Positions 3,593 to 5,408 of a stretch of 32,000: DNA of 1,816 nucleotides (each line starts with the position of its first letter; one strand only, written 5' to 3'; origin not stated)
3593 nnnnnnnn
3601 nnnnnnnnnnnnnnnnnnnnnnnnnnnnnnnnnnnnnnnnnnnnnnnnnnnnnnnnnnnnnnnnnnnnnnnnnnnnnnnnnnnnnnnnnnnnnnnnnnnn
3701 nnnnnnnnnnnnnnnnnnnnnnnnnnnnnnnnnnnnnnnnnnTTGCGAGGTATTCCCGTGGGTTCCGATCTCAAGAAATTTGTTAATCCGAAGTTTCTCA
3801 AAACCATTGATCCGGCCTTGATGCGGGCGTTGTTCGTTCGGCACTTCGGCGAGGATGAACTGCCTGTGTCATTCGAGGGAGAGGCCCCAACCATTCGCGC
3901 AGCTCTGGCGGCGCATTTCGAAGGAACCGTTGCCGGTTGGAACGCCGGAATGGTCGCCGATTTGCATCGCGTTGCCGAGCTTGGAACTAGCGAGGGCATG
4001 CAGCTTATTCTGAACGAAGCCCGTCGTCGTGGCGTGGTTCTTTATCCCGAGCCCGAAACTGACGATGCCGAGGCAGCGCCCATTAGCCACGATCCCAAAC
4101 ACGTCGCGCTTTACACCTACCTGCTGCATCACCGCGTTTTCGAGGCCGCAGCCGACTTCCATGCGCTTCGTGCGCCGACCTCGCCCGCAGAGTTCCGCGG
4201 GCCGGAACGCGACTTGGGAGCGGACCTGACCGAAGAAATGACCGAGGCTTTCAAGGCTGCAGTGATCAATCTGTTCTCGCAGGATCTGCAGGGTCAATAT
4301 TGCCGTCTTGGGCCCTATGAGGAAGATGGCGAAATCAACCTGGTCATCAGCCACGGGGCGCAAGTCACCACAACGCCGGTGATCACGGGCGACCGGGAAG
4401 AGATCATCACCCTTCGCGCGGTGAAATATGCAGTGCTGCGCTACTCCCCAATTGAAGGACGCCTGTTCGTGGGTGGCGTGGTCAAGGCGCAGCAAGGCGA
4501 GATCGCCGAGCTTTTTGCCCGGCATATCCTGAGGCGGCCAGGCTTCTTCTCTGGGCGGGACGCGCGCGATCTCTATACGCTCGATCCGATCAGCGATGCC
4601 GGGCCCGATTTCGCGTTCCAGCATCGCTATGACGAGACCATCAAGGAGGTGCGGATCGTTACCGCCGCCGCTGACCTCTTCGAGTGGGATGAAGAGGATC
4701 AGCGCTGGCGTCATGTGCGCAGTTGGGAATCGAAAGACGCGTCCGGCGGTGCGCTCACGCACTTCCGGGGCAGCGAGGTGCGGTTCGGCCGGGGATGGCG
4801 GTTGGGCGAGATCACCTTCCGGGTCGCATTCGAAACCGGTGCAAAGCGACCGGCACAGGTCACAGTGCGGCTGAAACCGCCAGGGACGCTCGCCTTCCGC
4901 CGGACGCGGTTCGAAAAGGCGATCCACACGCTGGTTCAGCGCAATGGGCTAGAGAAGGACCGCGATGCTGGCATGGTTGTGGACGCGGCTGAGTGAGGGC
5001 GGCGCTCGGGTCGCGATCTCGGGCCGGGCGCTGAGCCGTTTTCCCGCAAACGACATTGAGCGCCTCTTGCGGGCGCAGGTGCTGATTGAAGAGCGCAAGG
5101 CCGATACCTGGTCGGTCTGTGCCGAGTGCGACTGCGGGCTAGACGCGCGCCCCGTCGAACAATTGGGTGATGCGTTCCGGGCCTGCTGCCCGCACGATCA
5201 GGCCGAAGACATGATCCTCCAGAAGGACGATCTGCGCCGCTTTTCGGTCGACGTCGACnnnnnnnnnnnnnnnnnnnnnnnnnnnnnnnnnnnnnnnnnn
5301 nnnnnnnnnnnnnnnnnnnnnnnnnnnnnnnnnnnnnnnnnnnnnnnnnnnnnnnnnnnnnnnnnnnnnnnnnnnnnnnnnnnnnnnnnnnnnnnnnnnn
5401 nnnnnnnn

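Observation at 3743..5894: Unplaceable two-gene cassette (about 415-aa unknown plus 309-aa Cys-cluster/winged-helix protein) in the cargo slot beside the recombinase module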

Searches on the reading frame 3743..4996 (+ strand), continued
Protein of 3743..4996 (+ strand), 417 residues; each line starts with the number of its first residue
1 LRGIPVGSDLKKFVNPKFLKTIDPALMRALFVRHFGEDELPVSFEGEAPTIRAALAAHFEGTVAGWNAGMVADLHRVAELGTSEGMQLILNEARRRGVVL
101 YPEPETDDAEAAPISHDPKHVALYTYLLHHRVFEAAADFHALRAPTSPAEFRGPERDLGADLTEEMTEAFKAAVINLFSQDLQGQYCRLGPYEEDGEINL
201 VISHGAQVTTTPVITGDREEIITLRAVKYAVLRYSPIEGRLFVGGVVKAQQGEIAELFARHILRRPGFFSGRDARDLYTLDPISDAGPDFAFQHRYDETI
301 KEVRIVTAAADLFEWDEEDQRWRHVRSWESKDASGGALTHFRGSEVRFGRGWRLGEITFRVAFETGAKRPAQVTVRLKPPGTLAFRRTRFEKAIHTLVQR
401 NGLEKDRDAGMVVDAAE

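Call 41: find_related_loci(query=A1, collection=viral_contigs, flank=10000)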
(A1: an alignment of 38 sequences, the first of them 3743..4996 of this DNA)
Query A1 (417 aa) in viral_contigs; peptide patterns used: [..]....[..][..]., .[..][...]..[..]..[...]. (x = any residue, [..] = any of these).
123 stretches matched a pattern; 104 encode a relative of the query (tblastn E <= 1e-3); the best 80 are kept; 80 distinct loci.
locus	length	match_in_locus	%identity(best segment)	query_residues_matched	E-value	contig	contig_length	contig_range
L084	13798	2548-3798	97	1-417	0e+0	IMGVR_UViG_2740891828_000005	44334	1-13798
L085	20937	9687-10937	97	1-417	0e+0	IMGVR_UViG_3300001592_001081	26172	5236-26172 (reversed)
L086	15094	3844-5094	97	1-417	0e+0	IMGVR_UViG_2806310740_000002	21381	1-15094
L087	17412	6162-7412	96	1-417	0e+0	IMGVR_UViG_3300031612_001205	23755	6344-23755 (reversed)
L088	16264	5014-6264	95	1-417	0e+0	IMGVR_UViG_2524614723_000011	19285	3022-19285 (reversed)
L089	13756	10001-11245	74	2-417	0e+0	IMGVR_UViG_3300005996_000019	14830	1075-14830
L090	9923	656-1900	74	2-417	0e+0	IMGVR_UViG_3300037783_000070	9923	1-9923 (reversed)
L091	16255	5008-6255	76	1-417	0e+0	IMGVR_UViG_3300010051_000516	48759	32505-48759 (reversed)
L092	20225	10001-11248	76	1-417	0e+0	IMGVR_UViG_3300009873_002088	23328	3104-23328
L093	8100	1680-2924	74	2-417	0e+0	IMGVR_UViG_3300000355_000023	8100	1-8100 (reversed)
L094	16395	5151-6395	73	2-417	0e+0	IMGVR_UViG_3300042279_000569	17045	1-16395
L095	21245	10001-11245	73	2-417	0e+0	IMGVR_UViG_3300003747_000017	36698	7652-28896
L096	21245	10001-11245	74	2-417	0e+0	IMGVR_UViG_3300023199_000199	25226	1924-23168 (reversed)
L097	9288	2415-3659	73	2-417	0e+0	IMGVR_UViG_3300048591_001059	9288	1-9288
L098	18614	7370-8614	74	2-417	0e+0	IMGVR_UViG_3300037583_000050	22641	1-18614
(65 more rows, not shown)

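Call 56: search_protein_families(library=pfam, proteins=[L077:12252-14693:+, L065:12246-12935:-, L063:12945-14045:-, L063:12436-12975:-, L070:12179-13972:-, L061:12235-13893:+], max_evalue=0.001)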
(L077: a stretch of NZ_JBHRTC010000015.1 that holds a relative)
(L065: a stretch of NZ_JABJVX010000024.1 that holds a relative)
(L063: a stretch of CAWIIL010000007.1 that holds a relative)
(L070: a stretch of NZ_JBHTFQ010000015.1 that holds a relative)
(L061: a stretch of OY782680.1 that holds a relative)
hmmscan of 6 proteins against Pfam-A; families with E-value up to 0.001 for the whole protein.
L077:12252-14693:+ (813 aa): 1 family
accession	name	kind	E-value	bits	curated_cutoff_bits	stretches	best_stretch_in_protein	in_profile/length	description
PF14022.11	DUF4238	-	2.6e-16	60.3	27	2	154-287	175-279/281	Protein of unknown function (DUF4238)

L065:12246-12935:- (229 aa): 1 family
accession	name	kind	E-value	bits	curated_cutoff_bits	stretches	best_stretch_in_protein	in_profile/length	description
PF13391.12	HNH_2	-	5.5e-11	42.6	21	1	131-180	1-66/66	HNH endonuclease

L063:12945-14045:- (366 aa): 0 families

L063:12436-12975:- (179 aa): 0 families

L070:12179-13972:- (597 aa): 0 families

L061:12235-13893:+ (552 aa): 1 family
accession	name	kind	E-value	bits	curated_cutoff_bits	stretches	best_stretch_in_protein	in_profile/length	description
PF03235.19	GmrSD_N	-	5.5e-19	69.5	33.2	1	9-232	1-198/199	GmrSD restriction endonuclease, N-terminal domain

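Call 57: search_protein_families(library=padloc, proteins=[L077:12252-14693:+, L065:12246-12935:-, L063:12945-14045:-, L063:12436-12975:-, L070:12179-13972:-, L061:12235-13893:+], max_evalue=0.001)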
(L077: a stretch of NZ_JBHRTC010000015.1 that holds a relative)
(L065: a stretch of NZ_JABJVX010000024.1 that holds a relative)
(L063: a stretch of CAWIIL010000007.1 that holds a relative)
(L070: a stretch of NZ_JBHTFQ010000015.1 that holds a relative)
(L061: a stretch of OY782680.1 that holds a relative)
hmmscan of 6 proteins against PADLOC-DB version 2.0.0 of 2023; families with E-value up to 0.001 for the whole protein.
L077:12252-14693:+ (813 aa): 0 families

L065:12246-12935:- (229 aa): 2 families
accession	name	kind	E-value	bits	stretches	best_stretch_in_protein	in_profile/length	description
PDLC04132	HNH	-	1.4e-10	38.8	1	95-195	133-234/286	-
PDLC03546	HNH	-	0.00037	17.6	1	104-193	147-239/282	Type II restriction enzyme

L063:12945-14045:- (366 aa): 0 families

L063:12436-12975:- (179 aa): 0 families

L070:12179-13972:- (597 aa): 0 families

L061:12235-13893:+ (552 aa): 4 families
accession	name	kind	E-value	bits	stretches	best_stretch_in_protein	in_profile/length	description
PDLC04709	PDC-M55C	-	1.3e-18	64.9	1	8-403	16-407/554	-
PDLC04151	HEC-05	-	1.5e-14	51.6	2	2-249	21-292/600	-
PDLC04150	HEC-05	-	2.6e-11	41.1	0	462-544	502-578/583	-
PDLC03877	NsnA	-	0.00026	18.4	0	3-242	47-210/385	-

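Call 62: search_protein_representatives(alignment_id=A1)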
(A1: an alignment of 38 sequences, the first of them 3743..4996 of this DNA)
Query: 38 sequences, 413 profile positions. Proteins with E-value up to 0.001 (for the whole library): 573; up to 1e-10: 228; up to 1e-30: 91. The best 150 are listed.
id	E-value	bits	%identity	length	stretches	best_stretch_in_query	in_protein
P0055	4.5e-193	658.1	-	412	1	1-413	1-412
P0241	5.0e-156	536.1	-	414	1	1-413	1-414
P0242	1.4e-148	511.6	-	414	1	1-413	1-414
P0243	3.5e-147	507.0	-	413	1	1-413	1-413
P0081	1.3e-132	459.0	-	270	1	145-413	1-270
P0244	2.1e-123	428.6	-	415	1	1-412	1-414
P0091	2.0e-119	415.5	-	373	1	1-320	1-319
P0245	5.7e-116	404.2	-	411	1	1-413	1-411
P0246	7.6e-114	397.2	-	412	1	1-412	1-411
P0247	2.6e-104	365.8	-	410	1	1-412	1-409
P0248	1.3e-102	360.1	-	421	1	1-413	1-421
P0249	6.5e-99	348.0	-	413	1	1-411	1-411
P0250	2.1e-97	343.0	-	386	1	1-378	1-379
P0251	5.6e-94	331.7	-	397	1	1-413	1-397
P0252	1.2e-93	330.6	-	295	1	122-413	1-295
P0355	2.7e-23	98.9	-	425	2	5-283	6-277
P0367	7.5e-21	90.9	-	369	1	12-399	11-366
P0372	7.7e-20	87.5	-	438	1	5-401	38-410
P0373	1.2e-19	86.8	-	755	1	1-280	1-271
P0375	4.0e-19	85.2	-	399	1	6-400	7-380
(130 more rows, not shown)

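Call 64: search_protein_families(library=pfam, alignment_id=A4, max_evalue=0.01)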
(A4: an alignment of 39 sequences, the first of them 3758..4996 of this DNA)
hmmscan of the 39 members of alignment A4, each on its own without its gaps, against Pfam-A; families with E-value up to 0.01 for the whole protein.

A. member 1, window:3758-4996:+ (412 aa): 0 families

B. families by the number of members that match (of 39 scanned): 1 family
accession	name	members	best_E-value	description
PF00486.34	Trans_reg_C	1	0.0024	Transcriptional regulatory protein, C terminal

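Call 65: search_solved_structures(query=A4, max_evalue=10)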
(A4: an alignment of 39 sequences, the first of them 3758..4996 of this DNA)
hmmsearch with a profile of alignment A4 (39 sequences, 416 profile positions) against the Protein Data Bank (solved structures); distinct sequences matched with E-value up to 10: 3.
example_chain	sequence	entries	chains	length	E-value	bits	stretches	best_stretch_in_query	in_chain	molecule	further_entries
2yy6_A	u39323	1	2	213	0.072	14.9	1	238-283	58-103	phosphoglycolate phosphatase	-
2nyv_A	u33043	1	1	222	0.075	14.8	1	238-283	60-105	Phosphoglycolate phosphatase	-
2gmg_A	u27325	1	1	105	0.15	13.9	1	47-95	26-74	hypothetical protein Pf0610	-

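Call 90: find_encoding_contigs(protein=P0355, flank=8000, max_places=4)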
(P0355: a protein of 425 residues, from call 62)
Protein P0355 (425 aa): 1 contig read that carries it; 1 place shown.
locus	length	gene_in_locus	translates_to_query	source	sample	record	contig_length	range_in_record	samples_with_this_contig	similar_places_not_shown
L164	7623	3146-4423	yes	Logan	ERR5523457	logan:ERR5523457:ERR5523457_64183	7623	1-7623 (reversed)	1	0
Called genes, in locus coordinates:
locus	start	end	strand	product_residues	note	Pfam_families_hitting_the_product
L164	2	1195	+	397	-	?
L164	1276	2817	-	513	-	PF00239:Resolvase, PF07508:Recombinase, PF13408:Zn_ribbon_recom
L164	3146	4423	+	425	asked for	-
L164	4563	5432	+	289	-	-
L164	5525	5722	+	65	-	-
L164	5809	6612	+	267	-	-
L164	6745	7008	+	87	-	-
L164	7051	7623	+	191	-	?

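Call 91: find_encoding_contigs(protein=P0372, flank=8000, max_places=3)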
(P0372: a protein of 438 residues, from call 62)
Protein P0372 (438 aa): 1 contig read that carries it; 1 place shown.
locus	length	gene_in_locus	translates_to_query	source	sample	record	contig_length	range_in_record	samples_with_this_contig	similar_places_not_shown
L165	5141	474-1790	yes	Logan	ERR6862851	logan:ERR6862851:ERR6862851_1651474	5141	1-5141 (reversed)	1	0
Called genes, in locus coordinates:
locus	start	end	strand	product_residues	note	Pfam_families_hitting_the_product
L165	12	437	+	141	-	-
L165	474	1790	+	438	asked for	-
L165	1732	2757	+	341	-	-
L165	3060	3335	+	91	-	-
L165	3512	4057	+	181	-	-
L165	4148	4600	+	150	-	-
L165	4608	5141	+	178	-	?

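Call 92: find_encoding_contigs(protein=P0373, flank=8000, max_places=3)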
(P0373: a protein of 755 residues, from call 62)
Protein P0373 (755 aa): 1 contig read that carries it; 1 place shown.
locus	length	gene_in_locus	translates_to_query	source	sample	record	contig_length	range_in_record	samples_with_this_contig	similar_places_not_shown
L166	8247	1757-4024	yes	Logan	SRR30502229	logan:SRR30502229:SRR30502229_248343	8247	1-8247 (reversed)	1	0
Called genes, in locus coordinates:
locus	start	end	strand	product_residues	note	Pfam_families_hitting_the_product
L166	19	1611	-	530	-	PF00239:Resolvase, PF07508:Recombinase, PF13408:Zn_ribbon_recom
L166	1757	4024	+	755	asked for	-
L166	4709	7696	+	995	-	-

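Call 93: find_encoding_contigs(protein=P0367, flank=8000, max_places=3)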
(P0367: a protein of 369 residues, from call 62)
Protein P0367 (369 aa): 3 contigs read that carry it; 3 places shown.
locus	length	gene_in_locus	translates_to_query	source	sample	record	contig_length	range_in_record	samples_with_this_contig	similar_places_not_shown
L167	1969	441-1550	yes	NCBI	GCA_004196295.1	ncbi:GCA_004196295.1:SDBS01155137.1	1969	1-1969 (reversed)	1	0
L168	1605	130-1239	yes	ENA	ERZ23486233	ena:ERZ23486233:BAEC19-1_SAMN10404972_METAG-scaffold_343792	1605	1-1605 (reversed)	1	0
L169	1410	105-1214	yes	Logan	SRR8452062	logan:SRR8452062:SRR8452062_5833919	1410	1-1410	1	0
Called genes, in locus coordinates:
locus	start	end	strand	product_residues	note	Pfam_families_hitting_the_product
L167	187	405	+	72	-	-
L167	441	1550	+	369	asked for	-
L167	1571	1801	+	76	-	-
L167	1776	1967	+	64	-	?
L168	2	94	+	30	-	?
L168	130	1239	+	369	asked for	-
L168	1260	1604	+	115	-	?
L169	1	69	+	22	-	?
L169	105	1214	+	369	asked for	-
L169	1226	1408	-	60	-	?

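Call 94: find_encoding_contigs(protein=P0375, flank=8000, max_places=3)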
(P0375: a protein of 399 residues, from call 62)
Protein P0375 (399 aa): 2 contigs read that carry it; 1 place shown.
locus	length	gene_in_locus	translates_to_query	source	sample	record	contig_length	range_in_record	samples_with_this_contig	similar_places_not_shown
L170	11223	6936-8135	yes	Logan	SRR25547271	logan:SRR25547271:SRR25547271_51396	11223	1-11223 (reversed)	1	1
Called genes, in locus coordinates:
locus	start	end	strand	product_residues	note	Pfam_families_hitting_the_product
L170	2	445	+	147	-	?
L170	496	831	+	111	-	PF02694:UPF0060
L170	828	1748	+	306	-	PF01497:Peripla_BP_2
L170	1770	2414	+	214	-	PF04305:DUF455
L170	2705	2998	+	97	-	PF01329:Pterin_4a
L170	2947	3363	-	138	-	-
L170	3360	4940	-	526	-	PF00239:Resolvase, PF07508:Recombinase, PF13408:Zn_ribbon_recom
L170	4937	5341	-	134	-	PF00239:Resolvase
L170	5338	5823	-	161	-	PF11149:DUF2924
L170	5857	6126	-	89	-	-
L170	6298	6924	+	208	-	PF01726:LexA_DNA_bind, PF04967:HTH_10 (faint), PF09339:HTH_IclR (weak), PF12802:MarR_2, PF12840:HTH_20 (weak), PF13412:HTH_24 (faint), PF00717:Peptidase_S24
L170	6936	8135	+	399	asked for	-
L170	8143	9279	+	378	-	-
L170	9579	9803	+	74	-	-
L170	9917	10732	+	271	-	-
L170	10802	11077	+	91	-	-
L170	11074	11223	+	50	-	?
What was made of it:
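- On CI/Cro-type lysogeny switch: A distant relative (L170) does carry a LexA-like S24 gene upstream of A (call 94).
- A distant relative has a phage-borne LexA-like gene (LexA_DNA_bind + Peptidase_S24) directly upstream of its A gene (call 94). A relatives at about 20% identity still sit divergently beside a large serine recombinase, including the A-B fusion (calls 90, 92, 94).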

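Call 103: search_protein_families(library=phrogs, alignment_id=A4, max_evalue=0.01)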
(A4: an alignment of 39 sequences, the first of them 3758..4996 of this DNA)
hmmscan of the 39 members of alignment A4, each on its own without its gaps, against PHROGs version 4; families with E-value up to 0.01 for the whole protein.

A. member 1, window:3758-4996:+ (412 aa): 0 families

B. families by the number of members that match (of 39 scanned): 3 families
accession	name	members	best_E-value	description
phrog_37634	-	7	2.3e-11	-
phrog_20146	-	1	0.00018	-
phrog_3767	-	1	0.00049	nucleoid associated protein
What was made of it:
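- Closest known: RdgC. Same: One distant A relative hits phrog_3767 'nucleoid associated protein' (call 103).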

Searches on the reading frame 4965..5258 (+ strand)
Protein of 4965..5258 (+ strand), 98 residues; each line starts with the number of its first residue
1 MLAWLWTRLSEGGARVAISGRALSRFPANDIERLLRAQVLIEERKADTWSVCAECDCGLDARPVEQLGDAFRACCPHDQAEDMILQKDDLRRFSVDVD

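Call 66: search_solved_structures(query=A3, max_evalue=10)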
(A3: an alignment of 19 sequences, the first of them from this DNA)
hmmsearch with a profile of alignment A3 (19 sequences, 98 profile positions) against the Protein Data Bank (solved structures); distinct sequences matched with E-value up to 10: 2.
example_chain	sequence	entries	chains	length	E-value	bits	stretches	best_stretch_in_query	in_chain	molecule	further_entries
6dzi_4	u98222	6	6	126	1.2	12.3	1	6-58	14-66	30S ribosomal protein S9 | Small ribosomal subunit protein uS9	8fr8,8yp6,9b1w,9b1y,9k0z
32nj_I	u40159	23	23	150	1.5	12.1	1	6-58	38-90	Small ribosomal subunit protein uS9 | 30S ribosomal protein S9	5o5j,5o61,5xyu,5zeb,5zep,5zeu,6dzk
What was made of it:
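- Tried and rejected: The same search with the B N-terminal domain gave only noise (call 66).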
